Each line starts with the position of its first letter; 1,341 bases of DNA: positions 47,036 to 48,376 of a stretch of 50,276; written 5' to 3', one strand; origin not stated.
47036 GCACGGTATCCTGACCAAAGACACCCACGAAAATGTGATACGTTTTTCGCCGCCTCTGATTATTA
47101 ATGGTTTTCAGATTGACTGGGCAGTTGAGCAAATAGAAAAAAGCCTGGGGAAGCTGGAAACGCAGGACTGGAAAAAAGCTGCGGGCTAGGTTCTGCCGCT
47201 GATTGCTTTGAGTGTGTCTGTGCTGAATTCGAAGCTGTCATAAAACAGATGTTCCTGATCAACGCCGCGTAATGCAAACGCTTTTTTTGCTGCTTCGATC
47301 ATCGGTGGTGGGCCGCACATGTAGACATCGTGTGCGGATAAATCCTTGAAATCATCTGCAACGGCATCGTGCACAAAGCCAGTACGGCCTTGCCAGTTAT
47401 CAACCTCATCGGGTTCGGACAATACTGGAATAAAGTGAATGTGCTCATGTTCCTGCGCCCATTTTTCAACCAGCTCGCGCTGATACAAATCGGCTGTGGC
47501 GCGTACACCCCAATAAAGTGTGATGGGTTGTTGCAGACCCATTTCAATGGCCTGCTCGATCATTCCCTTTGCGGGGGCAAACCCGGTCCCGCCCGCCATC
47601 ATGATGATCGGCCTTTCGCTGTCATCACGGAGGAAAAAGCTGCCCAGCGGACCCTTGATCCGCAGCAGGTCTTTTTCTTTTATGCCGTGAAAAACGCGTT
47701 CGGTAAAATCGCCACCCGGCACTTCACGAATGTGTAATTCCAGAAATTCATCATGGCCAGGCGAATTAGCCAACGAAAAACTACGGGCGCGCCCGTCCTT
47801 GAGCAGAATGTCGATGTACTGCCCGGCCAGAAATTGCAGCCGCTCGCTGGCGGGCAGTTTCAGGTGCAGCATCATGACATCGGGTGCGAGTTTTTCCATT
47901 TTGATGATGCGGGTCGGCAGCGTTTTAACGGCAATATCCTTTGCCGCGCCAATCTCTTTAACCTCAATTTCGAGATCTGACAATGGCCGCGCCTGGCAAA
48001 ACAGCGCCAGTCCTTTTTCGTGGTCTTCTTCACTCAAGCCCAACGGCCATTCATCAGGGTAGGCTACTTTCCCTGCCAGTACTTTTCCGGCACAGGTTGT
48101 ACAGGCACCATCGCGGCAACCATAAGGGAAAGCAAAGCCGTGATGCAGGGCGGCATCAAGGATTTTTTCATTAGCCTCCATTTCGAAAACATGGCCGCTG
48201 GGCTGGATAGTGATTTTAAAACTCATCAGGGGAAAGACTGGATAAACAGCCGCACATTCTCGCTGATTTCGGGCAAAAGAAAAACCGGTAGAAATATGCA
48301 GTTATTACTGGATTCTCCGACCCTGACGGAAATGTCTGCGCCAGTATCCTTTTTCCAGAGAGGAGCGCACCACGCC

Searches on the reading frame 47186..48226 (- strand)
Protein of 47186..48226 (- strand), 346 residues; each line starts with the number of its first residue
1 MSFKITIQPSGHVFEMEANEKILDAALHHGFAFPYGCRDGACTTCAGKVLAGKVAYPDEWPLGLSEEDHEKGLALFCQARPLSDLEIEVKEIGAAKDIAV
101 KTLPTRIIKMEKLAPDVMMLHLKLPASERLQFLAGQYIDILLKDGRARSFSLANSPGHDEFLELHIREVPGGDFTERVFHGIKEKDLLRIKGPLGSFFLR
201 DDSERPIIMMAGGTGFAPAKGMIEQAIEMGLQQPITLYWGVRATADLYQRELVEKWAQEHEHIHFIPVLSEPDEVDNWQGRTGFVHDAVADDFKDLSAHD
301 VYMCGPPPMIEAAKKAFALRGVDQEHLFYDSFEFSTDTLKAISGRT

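Call 88: search_protein_families(library=pfam, proteins=[window:47186-48226:-], max_evalue=0.00001)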
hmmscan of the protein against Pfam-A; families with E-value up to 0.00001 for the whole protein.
window:47186-48226:- (346 aa): 3 families
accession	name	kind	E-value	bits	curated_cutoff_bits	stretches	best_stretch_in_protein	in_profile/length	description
PF00175.26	NAD_binding_1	-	5.9e-27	94.9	22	1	209-315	1-109/109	Oxidoreductase NAD-binding domain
PF00111.32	Fer2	-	7.6e-17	61.5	21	1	5-81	1-76/77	2Fe-2S iron-sulfur cluster binding domain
PF00970.30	FAD_binding_6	-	1.4e-15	57.9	21.1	1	106-197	3-97/99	Oxidoreductase FAD-binding domain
